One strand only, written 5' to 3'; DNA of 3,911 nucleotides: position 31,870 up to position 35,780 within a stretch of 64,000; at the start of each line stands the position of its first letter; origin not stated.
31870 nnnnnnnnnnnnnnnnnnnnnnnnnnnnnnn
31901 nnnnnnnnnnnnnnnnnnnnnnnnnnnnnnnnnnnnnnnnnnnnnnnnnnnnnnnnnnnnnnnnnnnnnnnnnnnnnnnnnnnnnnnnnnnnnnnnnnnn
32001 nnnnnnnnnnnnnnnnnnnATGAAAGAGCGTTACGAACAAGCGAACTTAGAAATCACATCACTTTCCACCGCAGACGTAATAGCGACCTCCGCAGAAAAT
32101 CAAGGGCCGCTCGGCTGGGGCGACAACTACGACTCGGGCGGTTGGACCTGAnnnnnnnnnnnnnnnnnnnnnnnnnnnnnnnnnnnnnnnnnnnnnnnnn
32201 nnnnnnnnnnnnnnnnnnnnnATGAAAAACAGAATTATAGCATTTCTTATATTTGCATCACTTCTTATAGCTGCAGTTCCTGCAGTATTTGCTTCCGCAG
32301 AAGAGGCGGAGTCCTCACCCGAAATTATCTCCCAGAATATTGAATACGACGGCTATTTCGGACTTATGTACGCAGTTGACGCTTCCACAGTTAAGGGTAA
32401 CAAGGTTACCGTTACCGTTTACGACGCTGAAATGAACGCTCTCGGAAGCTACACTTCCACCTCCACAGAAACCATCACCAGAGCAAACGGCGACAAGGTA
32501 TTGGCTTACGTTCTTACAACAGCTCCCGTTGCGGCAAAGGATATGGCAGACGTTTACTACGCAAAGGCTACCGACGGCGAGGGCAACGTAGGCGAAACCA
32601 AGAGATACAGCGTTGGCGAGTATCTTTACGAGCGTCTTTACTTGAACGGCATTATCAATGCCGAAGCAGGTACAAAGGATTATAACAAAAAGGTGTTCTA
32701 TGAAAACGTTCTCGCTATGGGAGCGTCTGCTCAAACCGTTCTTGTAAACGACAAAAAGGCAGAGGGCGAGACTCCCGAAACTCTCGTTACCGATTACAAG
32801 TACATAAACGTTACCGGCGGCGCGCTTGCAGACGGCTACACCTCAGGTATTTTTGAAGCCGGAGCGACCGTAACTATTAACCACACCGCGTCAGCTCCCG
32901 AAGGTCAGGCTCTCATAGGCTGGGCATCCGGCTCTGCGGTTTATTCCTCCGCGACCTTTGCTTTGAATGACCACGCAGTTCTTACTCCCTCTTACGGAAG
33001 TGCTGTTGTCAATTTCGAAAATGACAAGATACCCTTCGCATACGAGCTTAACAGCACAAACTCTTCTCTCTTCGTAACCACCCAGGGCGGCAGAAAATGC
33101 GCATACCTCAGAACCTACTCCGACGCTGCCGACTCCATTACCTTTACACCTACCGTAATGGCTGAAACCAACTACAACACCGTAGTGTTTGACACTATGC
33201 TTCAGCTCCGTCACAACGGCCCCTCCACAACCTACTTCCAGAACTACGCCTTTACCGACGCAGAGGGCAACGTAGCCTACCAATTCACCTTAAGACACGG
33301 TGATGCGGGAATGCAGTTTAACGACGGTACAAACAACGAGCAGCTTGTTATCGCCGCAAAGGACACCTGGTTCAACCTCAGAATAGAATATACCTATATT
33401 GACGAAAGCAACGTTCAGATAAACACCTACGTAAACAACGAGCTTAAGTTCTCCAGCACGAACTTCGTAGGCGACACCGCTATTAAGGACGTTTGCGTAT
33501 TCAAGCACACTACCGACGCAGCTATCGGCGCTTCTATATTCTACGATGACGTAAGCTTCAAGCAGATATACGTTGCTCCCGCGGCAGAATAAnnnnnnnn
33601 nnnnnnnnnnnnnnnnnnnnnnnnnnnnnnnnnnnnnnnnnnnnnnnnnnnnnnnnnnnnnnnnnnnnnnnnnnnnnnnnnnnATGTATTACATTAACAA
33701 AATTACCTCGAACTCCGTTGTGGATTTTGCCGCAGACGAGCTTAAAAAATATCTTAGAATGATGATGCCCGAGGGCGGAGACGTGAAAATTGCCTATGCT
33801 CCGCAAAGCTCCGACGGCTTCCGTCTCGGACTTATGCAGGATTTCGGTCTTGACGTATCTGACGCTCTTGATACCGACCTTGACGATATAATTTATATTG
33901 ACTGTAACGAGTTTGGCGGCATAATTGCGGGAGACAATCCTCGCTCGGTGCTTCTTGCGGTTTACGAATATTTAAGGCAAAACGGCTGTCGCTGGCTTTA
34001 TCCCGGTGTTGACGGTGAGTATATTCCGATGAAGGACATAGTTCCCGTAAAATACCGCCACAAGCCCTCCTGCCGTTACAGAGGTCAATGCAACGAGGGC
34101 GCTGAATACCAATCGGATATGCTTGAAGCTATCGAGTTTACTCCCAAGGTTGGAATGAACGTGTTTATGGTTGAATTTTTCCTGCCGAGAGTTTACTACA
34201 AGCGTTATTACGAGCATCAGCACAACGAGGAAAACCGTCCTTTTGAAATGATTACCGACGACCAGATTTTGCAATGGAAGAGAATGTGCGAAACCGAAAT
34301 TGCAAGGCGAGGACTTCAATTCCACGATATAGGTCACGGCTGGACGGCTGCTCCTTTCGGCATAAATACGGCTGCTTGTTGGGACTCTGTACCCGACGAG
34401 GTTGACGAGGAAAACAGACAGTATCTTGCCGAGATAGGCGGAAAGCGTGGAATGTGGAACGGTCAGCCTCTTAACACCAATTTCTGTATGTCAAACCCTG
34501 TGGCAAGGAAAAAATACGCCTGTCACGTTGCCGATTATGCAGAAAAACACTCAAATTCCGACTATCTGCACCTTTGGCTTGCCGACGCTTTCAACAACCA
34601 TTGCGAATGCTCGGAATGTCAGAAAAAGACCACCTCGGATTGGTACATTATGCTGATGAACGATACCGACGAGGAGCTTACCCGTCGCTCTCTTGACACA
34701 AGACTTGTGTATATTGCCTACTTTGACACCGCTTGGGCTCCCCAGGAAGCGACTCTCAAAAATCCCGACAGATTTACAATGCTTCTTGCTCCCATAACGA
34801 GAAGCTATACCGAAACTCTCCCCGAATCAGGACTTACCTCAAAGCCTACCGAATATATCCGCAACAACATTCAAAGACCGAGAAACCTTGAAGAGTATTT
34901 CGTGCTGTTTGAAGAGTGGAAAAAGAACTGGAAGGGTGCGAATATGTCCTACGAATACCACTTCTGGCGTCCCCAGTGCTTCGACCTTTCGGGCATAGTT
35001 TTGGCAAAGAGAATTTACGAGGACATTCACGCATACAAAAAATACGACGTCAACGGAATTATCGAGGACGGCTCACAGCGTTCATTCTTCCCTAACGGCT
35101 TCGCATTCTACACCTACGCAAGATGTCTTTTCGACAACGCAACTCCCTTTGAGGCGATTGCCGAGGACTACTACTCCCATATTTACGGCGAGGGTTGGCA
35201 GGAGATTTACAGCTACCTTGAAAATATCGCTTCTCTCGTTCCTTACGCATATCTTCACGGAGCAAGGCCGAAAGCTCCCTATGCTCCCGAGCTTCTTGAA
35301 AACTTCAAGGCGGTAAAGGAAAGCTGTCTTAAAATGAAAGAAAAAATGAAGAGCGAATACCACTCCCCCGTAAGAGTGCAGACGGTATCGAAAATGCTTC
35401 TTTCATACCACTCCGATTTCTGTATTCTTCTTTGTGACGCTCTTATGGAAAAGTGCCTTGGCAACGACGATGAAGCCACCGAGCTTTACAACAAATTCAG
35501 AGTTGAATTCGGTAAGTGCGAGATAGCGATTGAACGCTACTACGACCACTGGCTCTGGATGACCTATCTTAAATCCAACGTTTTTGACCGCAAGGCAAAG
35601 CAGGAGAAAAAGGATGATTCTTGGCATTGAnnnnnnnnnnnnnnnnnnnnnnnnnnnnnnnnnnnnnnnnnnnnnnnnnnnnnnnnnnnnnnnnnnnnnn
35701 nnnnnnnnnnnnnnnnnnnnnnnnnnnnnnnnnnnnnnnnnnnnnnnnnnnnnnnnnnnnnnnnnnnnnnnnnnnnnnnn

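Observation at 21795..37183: AraC-linked locus built around a 1,924-aa lipoprotein: candidate uncharacterised extracellular glycan capture/processing system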

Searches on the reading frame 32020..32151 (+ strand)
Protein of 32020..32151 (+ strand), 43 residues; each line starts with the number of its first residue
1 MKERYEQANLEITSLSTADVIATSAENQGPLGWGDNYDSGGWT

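Call 5: search_protein_families(library=pfam, proteins=[window:32020-32151:+], max_evalue=0.01)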
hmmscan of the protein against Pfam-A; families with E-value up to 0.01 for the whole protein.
window:32020-32151:+ (43 aa): 0 families

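Call 6: search_protein_families(library=ncbifam, proteins=[window:32020-32151:+], max_evalue=0.01)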
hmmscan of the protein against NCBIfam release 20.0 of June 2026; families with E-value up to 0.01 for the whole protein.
window:32020-32151:+ (43 aa): 0 families

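Call 53: find_homologous_proteins(query=A3, max_evalue=0.001)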
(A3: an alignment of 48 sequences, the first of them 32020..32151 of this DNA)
Query A3 (48 sequences) (43 aa, profile of the alignment): 260 proteins with E <= 0.001 among 1211 candidates; the best 120 are listed.
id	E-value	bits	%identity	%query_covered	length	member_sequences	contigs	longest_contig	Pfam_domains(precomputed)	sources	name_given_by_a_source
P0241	1.4e-12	65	40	98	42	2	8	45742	-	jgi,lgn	jgi:hypothetical protein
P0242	1.2e-11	62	36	58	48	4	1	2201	-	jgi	jgi:hypothetical protein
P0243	1.6e-11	61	38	56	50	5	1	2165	-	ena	-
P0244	1.8e-11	61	32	65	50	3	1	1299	-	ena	-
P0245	2.7e-11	61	100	100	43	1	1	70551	-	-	-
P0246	3.9e-11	60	40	98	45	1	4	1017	-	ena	-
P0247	4.1e-11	60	33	100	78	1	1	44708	-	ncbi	-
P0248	4.8e-11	60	-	-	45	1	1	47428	-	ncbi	-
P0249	4.9e-11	60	30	100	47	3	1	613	-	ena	-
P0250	9.3e-11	59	32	58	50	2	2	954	-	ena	-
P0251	9.4e-11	59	33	100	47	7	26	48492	-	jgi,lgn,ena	jgi:hypothetical protein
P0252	9.6e-11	59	39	53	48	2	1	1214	-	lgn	-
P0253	1.0e-10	59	33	98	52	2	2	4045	-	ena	-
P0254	1.1e-10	59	36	100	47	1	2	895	-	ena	-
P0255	1.1e-10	59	36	100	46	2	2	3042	-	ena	-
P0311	1.8e-8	52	35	47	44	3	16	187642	-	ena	-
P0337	1.4e-7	49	19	86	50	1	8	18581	-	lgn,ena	-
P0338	1.4e-7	49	-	-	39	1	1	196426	-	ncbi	-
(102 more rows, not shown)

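Call 55: find_encoding_contigs(protein=P0311, flank=9000, max_places=2)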
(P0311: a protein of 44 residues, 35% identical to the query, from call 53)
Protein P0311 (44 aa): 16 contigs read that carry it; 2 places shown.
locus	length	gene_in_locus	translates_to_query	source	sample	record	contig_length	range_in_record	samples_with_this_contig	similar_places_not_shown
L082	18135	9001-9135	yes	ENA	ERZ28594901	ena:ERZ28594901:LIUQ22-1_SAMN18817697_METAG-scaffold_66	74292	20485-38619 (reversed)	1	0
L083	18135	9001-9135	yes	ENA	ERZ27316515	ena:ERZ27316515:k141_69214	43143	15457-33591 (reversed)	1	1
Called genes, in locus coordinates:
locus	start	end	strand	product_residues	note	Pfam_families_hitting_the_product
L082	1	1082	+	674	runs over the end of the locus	PF17912:OB_MalK (faint), PF00005:ABC_tran, PF03215:Rad17 (faint), PF00005:ABC_tran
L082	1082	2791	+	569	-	PF04616:Glyco_hydro_43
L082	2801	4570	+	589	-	PF03629:SASA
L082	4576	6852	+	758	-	PF00933:Glyco_hydro_3, PF01915:Glyco_hydro_3_C, PF14310:Fn3-like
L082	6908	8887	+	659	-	-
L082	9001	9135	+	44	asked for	-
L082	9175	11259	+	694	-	-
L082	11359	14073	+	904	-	PF03009:GDPD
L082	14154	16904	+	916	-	PF03629:SASA, PF02368:Big_2 (weak), PF22359:Big-like (weak)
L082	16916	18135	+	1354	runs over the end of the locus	PF13385:Laminin_G_3, PF00149:Metallophos (weak)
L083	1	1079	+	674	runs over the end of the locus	PF17912:OB_MalK (faint), PF00005:ABC_tran, PF03215:Rad17 (faint), PF00005:ABC_tran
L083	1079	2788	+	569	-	PF04616:Glyco_hydro_43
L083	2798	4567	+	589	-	PF03629:SASA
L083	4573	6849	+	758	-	PF00933:Glyco_hydro_3, PF01915:Glyco_hydro_3_C, PF14310:Fn3-like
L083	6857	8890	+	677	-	-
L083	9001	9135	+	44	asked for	-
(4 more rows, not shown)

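Call 56: find_encoding_contigs(protein=P0338, flank=9000, max_places=2)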
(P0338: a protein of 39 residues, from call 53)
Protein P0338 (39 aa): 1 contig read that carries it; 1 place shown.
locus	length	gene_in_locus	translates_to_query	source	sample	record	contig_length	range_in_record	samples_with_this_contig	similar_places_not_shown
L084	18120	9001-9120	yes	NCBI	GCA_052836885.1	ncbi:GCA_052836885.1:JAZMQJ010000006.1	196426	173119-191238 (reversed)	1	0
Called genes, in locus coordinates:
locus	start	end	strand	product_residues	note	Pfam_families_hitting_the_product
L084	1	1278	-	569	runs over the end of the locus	PF02837:Glyco_hydro_2_N, PF22666:Glyco_hydro_2_N2, PF02836:Glyco_hydro_2_C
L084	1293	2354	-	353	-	PF02517:Rce1-like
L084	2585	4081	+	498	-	PF08903:DUF1846, PF20921:DUF1846_C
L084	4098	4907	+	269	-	PF16481:DUF5058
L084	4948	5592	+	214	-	-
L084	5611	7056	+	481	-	PF01546:Peptidase_M20, PF07687:M20_dimer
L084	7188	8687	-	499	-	PF12833:HTH_18, PF00165:HTH_AraC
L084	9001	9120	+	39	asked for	-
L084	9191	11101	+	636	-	-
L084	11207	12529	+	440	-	-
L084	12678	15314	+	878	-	-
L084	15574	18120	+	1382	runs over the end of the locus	-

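Call 57: find_encoding_contigs(protein=P0337, flank=9000, max_places=2)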
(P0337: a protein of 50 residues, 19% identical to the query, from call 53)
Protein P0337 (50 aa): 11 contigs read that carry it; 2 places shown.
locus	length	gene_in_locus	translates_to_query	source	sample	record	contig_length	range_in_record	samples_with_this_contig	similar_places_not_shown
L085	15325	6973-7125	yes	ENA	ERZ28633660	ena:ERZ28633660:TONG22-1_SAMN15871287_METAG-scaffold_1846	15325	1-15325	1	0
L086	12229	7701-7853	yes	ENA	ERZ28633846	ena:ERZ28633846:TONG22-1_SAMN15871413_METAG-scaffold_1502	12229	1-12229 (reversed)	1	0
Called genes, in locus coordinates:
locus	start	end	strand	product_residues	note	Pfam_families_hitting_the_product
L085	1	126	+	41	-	?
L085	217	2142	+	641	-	-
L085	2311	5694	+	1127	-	-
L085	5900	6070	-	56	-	PF07432:Hc1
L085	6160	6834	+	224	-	PF08378:NERD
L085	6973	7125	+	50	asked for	-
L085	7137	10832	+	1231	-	PF13855:LRR_8 (faint), PF13306:LRR_5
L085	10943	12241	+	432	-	PF02812:ELFV_dehydrog_N, PF00208:ELFV_dehydrog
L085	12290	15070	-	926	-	PF02368:Big_2 (weak), PF21461:HL_N-beta (faint), PF26182:Ig_NUP210_5th (faint), PF26918:Ig_Eae (faint), PF04892:VanZ-LLP1 (faint)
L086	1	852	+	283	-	?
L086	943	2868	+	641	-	-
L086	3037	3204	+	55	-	-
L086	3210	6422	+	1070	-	PF13306:LRR_5, PF13855:LRR_8 (faint), PF23622:LRR_At1g61320_AtMIF1 (faint), PF13306:LRR_5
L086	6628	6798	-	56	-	PF07432:Hc1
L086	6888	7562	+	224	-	PF08378:NERD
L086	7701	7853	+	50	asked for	-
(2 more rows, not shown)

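Call 80: search_protein_families(library=ncbifam, alignment_id=A3, max_evalue=1)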
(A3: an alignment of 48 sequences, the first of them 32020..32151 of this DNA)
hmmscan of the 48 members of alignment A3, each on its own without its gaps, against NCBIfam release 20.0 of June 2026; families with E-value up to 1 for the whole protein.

A. member 1, window:32020-32151:+ (43 aa): 0 families

B. families by the number of members that match (of 48 scanned): 2 families
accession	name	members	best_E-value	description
NF008394.0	PRK11192.1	1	0.11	ATP-dependent RNA helicase SrmB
TIGR04431.1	N6_acetyl_AAC6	1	0.17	AacA4 family aminoglycoside N(6')-acetyltransferase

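Call 81: search_protein_families(library=pfam, alignment_id=A3, max_evalue=1)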
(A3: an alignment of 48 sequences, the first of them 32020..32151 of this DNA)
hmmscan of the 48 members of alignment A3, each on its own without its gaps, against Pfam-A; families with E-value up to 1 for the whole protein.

A. member 1, window:32020-32151:+ (43 aa): 0 families

B. families by the number of members that match (of 48 scanned): 2 families
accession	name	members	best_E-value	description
PF18668.6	Tail_spike_N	1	0.068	Tail spike TSP1/Gp66 receptor binding N-terminal domain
PF05417.16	Peptidase_C41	1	0.15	Hepatitis E cysteine protease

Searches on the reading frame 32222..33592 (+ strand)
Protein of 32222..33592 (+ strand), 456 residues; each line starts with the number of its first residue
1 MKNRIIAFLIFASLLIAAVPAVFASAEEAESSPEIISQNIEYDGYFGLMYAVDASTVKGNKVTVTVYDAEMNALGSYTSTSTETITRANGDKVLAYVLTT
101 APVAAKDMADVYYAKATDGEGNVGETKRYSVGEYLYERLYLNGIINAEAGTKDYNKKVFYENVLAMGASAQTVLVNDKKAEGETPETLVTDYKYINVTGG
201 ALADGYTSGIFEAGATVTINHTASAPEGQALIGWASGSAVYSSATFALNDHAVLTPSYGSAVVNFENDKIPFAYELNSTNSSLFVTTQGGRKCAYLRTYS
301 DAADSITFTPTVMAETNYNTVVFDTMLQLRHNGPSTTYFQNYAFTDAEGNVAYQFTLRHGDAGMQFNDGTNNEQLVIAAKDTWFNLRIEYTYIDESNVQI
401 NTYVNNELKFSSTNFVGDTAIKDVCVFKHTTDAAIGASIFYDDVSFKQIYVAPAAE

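Call 5: search_protein_families(library=pfam, proteins=[window:32222-33592:+], max_evalue=0.01)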
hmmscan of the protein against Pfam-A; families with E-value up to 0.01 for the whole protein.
window:32222-33592:+ (456 aa): 0 families

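Call 6: search_protein_families(library=ncbifam, proteins=[window:32222-33592:+], max_evalue=0.01)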
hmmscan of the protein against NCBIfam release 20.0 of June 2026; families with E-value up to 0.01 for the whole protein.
window:32222-33592:+ (456 aa): 1 family
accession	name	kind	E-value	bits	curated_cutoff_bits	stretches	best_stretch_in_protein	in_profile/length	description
TIGR03043.1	PS_II_psbZ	equivalog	0.00092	19.1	39.95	1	6-37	7-38/58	photosystem II reaction center protein PsbZ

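Call 25: search_protein_families(library=pfam, proteins=[window:32222-33592:+], max_evalue=10)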
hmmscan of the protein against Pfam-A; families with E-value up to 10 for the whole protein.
window:32222-33592:+ (456 aa): 2 families
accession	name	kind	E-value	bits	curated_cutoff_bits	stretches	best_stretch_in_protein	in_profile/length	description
PF01737.22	Ycf9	-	0.055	13.8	22.3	1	6-36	6-37/58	YCF9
PF04535.17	CASP_dom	-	0.2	11.8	26.2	1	10-113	15-116/151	Casparian strip membrane protein domain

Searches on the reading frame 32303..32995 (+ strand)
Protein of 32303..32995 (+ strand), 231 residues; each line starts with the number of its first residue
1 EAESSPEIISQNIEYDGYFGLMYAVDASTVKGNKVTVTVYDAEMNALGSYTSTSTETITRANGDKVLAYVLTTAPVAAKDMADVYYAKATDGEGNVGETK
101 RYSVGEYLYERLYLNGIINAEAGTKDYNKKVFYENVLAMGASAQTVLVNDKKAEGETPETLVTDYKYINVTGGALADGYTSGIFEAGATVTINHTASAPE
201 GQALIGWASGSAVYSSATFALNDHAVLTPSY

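Call 88: search_solved_structures(query=A6, max_evalue=5)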
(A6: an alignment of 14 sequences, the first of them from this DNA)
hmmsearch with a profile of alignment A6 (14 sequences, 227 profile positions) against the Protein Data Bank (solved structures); distinct sequences matched with E-value up to 5: 1.
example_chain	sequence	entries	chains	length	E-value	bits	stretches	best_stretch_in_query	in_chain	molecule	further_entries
6ewn_A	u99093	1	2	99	0.98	12.2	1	68-98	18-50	HspA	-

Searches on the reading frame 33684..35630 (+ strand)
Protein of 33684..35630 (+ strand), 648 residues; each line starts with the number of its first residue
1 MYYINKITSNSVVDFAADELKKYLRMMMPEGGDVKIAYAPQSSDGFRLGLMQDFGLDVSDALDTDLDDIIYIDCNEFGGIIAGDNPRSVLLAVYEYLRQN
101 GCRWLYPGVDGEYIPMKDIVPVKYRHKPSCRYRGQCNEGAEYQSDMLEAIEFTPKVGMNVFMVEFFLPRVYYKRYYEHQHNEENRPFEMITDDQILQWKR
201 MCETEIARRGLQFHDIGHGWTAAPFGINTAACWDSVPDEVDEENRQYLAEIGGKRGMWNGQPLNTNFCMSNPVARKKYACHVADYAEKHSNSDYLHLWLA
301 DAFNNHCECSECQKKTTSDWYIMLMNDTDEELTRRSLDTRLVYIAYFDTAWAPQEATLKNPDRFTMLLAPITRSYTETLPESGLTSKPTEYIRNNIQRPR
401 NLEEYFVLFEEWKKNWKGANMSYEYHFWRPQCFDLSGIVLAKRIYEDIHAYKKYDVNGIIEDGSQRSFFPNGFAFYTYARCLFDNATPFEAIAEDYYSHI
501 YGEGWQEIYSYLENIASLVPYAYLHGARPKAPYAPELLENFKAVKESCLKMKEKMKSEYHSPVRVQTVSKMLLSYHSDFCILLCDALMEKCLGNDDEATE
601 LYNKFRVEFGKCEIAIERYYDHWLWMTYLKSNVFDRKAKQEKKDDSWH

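Call 5: search_protein_families(library=pfam, proteins=[window:33684-35630:+], max_evalue=0.01)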
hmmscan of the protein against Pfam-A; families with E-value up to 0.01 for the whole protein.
window:33684-35630:+ (648 aa): 0 families

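Call 6: search_protein_families(library=ncbifam, proteins=[window:33684-35630:+], max_evalue=0.01)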
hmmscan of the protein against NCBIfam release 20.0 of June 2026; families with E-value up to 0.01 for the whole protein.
window:33684-35630:+ (648 aa): 0 families

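Call 11: search_solved_structures(query=window:33684-35630:+, max_evalue=1)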
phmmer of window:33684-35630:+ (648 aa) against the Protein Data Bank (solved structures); distinct sequences matched with E-value up to 1: 2.
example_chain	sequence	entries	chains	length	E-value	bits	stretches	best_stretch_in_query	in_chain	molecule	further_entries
4hgx_A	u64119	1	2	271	0.44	12.2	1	450-536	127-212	Xylose isomerase domain containing protein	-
2q02_A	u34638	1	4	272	0.44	12.2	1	450-536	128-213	Putative cytoplasmic protein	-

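Call 25: search_protein_families(library=pfam, proteins=[window:33684-35630:+], max_evalue=10)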
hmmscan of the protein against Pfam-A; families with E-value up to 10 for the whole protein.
window:33684-35630:+ (648 aa): 0 families
